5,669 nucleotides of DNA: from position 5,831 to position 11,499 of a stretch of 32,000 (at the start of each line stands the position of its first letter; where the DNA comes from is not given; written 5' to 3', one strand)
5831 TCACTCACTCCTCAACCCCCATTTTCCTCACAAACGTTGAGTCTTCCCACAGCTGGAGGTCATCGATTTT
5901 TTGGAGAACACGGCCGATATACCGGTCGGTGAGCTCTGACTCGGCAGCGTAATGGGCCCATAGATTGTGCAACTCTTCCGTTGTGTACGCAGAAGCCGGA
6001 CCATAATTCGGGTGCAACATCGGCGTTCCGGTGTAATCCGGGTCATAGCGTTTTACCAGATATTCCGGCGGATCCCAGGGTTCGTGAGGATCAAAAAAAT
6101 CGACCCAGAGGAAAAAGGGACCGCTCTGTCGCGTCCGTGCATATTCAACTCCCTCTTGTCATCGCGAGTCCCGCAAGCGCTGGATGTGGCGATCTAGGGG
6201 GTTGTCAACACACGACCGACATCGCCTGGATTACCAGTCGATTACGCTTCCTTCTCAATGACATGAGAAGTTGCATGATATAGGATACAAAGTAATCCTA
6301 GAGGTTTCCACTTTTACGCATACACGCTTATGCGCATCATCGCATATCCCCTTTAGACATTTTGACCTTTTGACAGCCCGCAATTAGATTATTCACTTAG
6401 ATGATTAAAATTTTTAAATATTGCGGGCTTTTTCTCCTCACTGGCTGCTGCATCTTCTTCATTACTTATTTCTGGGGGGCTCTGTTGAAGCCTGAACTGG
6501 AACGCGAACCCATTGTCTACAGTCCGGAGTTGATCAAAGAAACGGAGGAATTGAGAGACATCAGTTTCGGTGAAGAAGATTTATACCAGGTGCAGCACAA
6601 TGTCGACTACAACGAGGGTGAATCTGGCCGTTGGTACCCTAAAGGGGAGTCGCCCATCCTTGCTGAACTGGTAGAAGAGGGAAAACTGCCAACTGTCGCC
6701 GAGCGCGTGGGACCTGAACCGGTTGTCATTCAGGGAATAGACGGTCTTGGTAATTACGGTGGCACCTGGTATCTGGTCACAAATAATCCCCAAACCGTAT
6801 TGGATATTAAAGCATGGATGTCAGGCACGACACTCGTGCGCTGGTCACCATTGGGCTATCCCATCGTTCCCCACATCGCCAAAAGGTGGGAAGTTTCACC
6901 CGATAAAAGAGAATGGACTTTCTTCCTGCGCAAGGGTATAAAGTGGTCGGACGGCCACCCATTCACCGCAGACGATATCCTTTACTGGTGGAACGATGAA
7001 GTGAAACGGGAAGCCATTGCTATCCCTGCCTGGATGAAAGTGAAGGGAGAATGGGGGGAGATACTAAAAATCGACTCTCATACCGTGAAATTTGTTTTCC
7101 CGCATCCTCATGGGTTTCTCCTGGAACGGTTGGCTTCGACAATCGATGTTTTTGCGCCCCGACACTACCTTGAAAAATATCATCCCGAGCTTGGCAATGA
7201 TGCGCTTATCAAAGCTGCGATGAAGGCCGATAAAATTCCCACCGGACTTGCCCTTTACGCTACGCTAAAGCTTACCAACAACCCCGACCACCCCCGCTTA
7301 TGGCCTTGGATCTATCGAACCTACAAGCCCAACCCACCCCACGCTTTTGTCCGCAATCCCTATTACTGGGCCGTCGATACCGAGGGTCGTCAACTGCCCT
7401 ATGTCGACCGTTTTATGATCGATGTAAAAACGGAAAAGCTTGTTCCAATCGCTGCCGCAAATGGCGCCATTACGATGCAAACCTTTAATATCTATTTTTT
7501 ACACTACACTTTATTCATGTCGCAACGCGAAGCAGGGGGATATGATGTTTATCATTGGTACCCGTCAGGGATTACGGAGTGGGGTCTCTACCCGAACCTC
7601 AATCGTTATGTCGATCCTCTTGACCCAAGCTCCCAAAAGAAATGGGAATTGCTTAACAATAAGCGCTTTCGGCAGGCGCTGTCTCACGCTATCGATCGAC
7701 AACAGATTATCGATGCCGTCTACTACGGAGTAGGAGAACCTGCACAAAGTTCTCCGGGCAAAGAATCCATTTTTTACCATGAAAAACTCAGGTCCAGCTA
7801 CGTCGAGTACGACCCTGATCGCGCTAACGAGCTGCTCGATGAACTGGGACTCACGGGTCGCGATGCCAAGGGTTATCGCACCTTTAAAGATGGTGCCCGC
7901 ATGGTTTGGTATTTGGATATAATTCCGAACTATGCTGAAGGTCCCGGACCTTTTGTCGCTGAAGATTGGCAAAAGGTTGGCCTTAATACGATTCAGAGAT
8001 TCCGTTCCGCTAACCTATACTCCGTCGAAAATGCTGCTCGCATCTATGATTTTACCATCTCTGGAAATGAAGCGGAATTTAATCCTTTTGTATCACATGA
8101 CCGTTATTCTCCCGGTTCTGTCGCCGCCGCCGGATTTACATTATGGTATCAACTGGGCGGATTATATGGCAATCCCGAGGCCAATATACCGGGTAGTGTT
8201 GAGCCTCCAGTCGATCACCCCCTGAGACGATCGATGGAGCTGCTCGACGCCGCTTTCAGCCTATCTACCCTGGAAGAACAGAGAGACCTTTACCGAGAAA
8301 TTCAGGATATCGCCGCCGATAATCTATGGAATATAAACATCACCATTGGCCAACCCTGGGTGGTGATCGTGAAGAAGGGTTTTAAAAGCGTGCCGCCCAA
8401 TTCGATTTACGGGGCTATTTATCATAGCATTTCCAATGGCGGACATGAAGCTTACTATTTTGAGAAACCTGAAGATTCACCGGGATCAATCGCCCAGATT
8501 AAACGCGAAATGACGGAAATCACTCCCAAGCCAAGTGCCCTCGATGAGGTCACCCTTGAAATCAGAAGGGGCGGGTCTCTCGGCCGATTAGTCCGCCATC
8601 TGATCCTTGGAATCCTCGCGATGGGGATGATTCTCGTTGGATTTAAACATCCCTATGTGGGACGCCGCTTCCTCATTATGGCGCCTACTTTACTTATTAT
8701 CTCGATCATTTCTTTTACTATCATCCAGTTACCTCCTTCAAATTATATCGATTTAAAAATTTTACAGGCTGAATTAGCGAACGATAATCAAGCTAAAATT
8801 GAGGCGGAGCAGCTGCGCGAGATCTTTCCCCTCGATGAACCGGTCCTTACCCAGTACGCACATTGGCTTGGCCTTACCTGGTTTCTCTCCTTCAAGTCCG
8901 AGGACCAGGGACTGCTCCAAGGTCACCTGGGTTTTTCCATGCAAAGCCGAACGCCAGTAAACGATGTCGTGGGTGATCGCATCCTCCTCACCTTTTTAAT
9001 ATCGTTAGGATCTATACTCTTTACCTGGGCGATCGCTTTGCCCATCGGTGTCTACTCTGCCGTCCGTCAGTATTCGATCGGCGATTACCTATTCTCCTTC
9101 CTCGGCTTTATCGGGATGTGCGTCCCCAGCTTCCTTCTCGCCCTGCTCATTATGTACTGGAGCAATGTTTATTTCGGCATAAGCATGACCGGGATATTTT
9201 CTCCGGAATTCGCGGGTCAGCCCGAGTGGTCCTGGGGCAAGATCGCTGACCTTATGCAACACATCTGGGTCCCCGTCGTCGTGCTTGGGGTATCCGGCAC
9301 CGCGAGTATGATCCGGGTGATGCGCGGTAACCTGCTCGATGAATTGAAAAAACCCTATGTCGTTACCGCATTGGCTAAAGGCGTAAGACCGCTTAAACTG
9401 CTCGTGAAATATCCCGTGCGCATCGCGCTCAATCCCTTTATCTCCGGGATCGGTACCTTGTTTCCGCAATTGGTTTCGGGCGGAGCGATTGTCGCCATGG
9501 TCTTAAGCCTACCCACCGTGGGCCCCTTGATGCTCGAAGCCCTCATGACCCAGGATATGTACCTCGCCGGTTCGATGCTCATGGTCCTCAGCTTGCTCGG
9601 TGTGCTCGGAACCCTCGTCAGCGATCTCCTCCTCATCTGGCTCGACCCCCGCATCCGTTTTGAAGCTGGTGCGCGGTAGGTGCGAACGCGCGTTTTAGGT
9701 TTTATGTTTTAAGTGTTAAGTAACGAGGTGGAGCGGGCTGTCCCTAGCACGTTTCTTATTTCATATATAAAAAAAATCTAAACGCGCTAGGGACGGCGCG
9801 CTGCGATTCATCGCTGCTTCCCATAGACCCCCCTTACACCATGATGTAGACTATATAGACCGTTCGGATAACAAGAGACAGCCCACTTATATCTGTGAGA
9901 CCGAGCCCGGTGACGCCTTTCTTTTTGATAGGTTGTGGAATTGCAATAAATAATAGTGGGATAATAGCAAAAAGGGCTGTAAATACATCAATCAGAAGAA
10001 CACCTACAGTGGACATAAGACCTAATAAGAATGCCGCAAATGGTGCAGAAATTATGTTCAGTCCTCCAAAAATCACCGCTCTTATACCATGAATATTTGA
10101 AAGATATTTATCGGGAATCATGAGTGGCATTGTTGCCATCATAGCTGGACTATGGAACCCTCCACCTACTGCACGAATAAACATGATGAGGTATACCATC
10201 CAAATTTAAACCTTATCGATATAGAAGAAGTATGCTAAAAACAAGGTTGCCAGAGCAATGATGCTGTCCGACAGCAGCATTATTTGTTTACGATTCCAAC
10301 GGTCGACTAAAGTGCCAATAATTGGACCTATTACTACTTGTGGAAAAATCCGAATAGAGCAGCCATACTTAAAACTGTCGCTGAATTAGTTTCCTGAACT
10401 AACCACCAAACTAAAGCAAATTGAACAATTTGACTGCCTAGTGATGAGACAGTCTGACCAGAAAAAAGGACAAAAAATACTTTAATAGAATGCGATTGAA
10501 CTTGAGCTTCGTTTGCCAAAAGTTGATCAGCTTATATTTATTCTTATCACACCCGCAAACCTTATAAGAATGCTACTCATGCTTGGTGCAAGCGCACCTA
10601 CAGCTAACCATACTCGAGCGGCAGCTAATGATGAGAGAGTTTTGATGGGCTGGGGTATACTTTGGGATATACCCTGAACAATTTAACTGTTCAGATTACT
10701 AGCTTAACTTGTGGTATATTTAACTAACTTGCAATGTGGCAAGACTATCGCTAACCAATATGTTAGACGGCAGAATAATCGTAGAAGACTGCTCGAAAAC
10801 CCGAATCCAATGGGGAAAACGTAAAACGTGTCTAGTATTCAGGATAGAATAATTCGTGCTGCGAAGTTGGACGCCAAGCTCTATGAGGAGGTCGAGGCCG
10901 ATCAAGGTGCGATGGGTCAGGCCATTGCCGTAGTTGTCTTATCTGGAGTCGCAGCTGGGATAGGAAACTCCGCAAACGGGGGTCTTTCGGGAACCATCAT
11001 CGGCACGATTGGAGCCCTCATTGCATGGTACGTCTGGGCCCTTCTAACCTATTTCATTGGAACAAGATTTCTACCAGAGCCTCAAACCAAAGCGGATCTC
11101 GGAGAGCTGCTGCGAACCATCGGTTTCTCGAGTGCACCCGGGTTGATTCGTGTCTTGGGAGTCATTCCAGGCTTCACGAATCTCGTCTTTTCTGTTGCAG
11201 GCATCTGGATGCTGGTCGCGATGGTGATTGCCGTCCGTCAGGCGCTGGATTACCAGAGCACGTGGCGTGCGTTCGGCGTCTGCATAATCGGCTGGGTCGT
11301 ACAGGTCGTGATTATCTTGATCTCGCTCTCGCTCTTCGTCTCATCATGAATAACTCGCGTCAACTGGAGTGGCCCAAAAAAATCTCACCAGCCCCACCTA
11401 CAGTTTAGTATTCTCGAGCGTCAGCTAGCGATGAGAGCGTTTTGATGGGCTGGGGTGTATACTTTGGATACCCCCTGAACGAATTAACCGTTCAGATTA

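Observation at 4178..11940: Five same-orientation copies of an unclassified ~65-nt repeat divide 8 kb into cassette-sized, functionally unrelated modules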

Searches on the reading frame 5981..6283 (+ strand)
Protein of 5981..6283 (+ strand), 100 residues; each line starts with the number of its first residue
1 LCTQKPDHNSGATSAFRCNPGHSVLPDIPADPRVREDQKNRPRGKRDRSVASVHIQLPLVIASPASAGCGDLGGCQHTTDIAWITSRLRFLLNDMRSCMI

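Call 16: search_protein_families(library=pfam, proteins=[window:5981-6283:+], max_evalue=0.01)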
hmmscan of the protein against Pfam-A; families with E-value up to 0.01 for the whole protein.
window:5981-6283:+ (100 aa): 0 families

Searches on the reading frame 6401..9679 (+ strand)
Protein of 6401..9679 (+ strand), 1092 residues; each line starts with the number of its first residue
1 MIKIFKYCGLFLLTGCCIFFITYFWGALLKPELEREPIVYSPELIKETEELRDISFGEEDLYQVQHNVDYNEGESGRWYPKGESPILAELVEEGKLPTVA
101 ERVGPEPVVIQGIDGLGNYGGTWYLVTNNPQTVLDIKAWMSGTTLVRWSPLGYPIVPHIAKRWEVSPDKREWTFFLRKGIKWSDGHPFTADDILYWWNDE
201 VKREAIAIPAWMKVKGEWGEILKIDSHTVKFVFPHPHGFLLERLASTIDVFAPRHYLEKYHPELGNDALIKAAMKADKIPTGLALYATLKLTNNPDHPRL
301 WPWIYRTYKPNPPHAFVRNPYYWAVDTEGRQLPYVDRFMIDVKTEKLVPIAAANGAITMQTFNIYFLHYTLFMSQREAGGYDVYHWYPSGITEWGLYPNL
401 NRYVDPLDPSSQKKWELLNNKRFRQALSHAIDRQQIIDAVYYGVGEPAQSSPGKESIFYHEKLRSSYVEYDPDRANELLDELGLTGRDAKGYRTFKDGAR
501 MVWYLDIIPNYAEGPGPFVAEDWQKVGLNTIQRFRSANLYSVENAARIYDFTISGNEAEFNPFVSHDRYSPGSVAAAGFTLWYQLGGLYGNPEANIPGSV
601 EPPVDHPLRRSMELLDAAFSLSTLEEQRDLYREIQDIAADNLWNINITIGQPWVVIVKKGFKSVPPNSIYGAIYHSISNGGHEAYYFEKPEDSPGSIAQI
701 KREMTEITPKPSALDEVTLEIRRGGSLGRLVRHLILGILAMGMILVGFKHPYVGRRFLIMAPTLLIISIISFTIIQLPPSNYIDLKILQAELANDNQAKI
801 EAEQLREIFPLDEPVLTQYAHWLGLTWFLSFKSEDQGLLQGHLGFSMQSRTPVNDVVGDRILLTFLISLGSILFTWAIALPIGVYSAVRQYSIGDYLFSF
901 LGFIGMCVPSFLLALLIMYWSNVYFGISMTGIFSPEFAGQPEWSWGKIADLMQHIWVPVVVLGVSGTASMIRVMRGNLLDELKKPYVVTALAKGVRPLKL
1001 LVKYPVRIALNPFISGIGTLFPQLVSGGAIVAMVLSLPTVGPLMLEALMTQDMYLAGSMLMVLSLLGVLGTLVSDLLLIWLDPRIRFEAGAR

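Call 10: search_protein_families(library=pfam, proteins=[window:6401-9679:+], max_evalue=0.01)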
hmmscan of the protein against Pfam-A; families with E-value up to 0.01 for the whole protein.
window:6401-9679:+ (1092 aa): 3 families
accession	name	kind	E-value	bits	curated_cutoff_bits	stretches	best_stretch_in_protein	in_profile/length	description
PF00496.27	SBP_bac_5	-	1.2e-51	176.4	32.4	1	155-556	2-346/368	Bacterial extracellular solute-binding proteins, family 5 Middle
PF00528.27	BPD_transp_1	-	6.3e-24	85.2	26.4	1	879-1086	1-183/184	Binding-protein-dependent transport system inner membrane component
PF19300.4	BPD_transp_1_N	-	4e-05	24.2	23.8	1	754-865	6-111/114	Binding-prot-dependent transport system membrane comp, N-term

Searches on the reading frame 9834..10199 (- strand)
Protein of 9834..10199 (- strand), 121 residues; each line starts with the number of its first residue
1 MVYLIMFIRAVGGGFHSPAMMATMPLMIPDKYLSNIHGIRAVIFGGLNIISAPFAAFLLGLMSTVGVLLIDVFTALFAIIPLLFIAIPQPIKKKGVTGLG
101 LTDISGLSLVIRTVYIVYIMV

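Call 10: search_protein_families(library=pfam, proteins=[window:9834-10199:-], max_evalue=0.01)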
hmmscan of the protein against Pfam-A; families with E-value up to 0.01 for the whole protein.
window:9834-10199:- (121 aa): 1 family
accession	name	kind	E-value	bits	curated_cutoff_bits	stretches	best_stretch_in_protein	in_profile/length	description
PF07690.21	MFS_1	-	0.00019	20.9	33.4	1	2-98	88-186/347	Major Facilitator Superfamily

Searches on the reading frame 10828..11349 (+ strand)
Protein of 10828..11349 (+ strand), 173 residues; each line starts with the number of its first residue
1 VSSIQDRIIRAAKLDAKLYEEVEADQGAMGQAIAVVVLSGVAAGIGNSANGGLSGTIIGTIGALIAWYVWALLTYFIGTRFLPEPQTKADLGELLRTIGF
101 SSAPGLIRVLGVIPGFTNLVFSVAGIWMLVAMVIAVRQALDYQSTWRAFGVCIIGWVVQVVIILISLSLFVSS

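Call 10: search_protein_families(library=pfam, proteins=[window:10828-11349:+], max_evalue=0.01)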
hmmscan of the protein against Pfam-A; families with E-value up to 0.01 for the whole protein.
window:10828-11349:+ (173 aa): 1 family
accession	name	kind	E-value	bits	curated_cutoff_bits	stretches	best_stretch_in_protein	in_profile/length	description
PF04893.22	Yip1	-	3.3e-10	40.5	28.6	1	28-165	21-171/173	Yip1 domain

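Call 47: search_protein_families(library=ncbifam, proteins=[window:10828-11349:+], max_evalue=0.01)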
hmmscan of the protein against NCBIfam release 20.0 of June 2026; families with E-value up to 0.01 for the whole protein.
window:10828-11349:+ (173 aa): 0 families
